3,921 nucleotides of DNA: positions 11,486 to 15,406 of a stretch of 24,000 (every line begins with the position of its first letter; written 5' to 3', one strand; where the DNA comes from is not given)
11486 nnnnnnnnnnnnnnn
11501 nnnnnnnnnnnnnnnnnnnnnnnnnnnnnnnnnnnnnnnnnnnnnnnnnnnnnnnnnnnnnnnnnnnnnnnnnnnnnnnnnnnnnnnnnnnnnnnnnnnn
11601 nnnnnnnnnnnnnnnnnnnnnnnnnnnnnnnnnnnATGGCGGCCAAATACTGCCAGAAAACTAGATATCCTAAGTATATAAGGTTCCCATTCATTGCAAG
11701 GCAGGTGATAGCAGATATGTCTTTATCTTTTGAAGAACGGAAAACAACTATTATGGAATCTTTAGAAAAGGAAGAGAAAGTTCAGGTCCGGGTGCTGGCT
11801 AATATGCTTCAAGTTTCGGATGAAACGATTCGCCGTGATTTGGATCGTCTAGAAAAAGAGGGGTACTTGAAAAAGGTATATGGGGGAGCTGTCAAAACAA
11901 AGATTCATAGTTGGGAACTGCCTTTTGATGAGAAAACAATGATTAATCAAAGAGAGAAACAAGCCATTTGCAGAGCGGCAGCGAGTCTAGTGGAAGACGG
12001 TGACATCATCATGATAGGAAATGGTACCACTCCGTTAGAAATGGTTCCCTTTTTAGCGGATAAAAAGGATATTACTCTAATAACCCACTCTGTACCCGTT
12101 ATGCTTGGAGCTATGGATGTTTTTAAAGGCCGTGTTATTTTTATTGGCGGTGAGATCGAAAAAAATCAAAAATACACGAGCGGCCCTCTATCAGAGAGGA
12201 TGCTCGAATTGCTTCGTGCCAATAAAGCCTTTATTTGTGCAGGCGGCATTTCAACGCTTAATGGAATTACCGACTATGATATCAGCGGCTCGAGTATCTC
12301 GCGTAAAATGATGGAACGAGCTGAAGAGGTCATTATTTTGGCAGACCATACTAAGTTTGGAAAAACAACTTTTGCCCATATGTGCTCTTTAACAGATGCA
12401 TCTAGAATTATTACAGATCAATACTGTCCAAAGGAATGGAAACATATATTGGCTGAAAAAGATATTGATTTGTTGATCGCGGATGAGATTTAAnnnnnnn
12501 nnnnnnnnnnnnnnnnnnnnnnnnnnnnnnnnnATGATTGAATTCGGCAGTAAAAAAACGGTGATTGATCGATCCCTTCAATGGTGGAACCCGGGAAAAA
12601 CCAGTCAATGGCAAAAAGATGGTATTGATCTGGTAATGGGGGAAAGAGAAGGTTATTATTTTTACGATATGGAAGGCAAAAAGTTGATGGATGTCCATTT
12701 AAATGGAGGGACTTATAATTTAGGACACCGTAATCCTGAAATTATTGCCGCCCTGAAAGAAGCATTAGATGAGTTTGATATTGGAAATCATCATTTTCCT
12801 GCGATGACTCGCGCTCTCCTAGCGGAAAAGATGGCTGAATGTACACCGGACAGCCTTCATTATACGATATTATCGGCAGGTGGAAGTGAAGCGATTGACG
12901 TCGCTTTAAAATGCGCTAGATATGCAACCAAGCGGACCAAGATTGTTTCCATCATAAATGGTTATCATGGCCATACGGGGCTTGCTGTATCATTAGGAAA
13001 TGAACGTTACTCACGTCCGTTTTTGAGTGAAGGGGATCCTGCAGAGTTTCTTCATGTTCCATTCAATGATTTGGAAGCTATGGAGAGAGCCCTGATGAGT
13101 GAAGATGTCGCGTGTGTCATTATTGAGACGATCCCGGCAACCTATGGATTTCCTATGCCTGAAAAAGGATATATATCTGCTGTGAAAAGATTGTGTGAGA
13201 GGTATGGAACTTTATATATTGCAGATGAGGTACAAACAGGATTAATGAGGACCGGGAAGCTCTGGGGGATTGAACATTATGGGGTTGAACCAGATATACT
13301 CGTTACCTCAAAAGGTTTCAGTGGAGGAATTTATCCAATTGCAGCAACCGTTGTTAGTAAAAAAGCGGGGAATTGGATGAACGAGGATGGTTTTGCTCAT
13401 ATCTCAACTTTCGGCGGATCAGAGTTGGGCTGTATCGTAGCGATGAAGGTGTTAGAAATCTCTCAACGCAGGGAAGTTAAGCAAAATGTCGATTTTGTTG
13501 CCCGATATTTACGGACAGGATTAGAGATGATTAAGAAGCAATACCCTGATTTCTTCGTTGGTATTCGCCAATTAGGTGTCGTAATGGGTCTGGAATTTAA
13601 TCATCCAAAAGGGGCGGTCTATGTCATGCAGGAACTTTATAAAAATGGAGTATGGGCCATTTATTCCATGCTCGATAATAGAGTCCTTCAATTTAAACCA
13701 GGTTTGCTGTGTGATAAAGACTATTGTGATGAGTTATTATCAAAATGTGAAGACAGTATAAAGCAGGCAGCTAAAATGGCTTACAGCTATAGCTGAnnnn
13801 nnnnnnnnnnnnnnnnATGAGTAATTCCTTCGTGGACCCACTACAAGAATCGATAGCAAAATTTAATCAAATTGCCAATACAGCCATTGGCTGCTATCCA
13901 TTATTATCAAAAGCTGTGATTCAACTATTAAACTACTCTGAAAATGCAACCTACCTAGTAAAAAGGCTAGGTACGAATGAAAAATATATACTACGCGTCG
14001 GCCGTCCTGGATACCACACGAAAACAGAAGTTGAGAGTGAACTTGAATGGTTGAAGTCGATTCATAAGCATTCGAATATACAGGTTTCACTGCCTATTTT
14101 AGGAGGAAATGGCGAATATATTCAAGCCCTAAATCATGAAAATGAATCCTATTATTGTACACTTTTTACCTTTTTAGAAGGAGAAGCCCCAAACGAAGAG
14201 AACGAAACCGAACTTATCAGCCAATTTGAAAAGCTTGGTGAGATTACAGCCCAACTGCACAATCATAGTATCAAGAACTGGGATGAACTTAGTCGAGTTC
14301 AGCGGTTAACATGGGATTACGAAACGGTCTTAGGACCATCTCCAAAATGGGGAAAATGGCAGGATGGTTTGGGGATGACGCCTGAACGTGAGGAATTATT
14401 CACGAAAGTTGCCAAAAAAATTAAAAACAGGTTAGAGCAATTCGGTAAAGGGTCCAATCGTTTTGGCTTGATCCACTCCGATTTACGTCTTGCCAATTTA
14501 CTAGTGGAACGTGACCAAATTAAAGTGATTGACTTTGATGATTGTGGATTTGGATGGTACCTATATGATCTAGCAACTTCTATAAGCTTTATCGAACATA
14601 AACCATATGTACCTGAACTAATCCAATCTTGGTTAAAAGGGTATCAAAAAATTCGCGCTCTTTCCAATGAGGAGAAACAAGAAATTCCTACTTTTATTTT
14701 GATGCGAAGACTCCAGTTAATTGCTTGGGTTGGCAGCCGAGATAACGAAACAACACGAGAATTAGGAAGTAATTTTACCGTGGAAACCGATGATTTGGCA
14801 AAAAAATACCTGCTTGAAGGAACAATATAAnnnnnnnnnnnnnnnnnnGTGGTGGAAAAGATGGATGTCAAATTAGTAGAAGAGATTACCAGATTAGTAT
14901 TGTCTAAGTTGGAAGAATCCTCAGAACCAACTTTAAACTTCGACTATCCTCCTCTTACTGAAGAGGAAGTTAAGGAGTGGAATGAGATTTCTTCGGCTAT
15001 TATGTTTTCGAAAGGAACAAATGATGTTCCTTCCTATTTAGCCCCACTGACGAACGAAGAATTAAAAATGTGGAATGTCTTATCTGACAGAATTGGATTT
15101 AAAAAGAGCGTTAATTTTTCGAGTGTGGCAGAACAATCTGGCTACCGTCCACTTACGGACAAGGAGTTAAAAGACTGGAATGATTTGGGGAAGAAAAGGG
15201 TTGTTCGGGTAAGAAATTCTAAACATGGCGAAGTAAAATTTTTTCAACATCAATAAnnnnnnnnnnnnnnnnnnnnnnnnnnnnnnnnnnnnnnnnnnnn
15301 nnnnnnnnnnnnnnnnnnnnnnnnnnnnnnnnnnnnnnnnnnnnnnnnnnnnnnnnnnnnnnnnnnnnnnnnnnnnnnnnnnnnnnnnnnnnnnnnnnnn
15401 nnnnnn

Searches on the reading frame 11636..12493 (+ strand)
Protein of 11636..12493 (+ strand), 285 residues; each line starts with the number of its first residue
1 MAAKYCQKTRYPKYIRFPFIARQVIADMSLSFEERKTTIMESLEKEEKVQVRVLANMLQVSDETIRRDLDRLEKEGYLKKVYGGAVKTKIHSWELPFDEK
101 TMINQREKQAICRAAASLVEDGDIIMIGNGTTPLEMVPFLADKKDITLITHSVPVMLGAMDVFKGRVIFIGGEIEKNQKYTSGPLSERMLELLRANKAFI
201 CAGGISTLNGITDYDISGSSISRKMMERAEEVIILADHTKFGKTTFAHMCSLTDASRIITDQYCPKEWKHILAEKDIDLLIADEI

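Call 4: search_protein_families(library=pfam, proteins=[window:11636-12493:+])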
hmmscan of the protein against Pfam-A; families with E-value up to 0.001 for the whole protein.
window:11636-12493:+ (285 aa): 7 families
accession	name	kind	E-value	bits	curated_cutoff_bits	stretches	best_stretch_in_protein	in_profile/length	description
PF00455.28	DeoRC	-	3.1e-45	154.4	31.8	1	104-262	2-160/160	DeoR C terminal sensor domain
PF08220.18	HTH_DeoR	-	3.1e-15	56.1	21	1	35-86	1-52/57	DeoR-like helix-turn-helix domain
PF08279.18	HTH_11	-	8.7e-08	32.4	25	1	35-77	1-44/55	HTH domain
PF01144.29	CoA_trans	-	1.8e-05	24.7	23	1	112-206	5-112/217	Coenzyme A transferase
PF00392.27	GntR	-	0.00026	21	27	1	42-83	17-59/64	Bacterial regulatory proteins, gntR family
PF25212.1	HVO_A0114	-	0.00034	20.8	27.6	0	24-87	12-75/84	HVO_A0114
PF13545.12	HTH_Crp_2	-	0.00037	20.8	27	0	52-83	26-56/70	Crp-like helix-turn-helix domain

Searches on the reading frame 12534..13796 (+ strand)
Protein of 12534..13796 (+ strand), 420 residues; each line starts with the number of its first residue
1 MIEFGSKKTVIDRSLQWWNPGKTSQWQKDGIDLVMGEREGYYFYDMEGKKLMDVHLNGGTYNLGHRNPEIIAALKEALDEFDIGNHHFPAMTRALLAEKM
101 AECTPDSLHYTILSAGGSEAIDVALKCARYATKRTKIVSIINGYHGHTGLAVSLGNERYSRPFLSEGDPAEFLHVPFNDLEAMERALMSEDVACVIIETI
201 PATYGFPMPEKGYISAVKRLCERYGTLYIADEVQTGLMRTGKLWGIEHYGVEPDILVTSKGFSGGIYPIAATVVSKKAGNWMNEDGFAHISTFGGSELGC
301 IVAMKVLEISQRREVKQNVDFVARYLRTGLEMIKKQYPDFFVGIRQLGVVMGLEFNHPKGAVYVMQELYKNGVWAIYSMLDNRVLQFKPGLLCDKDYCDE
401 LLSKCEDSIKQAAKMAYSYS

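Call 4: search_protein_families(library=pfam, proteins=[window:12534-13796:+])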
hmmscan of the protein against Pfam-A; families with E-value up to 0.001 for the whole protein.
window:12534-13796:+ (420 aa): 1 family
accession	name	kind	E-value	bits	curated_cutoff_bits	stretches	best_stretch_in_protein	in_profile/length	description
PF00202.27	Aminotran_3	-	1e-78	265.3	30.5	1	31-407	9-401/403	Aminotransferase class-III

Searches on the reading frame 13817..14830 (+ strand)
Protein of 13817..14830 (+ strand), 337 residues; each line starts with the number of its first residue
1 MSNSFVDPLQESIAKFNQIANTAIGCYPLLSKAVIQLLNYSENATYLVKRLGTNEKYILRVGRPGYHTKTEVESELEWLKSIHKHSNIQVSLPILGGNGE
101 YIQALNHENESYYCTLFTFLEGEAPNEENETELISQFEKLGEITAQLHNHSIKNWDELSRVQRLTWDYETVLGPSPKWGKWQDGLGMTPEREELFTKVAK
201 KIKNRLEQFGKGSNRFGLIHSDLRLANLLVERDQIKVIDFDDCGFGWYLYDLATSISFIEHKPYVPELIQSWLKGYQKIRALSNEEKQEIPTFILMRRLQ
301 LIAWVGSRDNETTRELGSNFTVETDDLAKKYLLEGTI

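Call 4: search_protein_families(library=pfam, proteins=[window:13817-14830:+])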
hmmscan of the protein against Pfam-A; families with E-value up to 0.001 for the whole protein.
window:13817-14830:+ (337 aa): 3 families
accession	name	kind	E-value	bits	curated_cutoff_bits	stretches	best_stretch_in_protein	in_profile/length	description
PF01636.29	APH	-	1e-27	97.9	23.2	1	41-280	9-237/239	Phosphotransferase enzyme family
PF19974.5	TCAD9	-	0.00047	19.9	40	1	215-253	296-335/429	Ternary complex associated domain 9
PF01633.27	Choline_kinase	-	0.00049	20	29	0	194-254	140-202/300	Choline/ethanolamine kinase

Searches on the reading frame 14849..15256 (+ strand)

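Call 4: search_protein_families(library=pfam, proteins=[window:14849-15256:+])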
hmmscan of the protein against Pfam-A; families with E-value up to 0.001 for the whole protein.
window:14849-15256:+ (135 aa): 1 family
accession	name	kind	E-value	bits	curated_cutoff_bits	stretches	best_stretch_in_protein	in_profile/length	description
PF15337.11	Vasculin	-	0.00019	22.6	27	0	21-48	18-45/97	Vascular protein family Vasculin-like 1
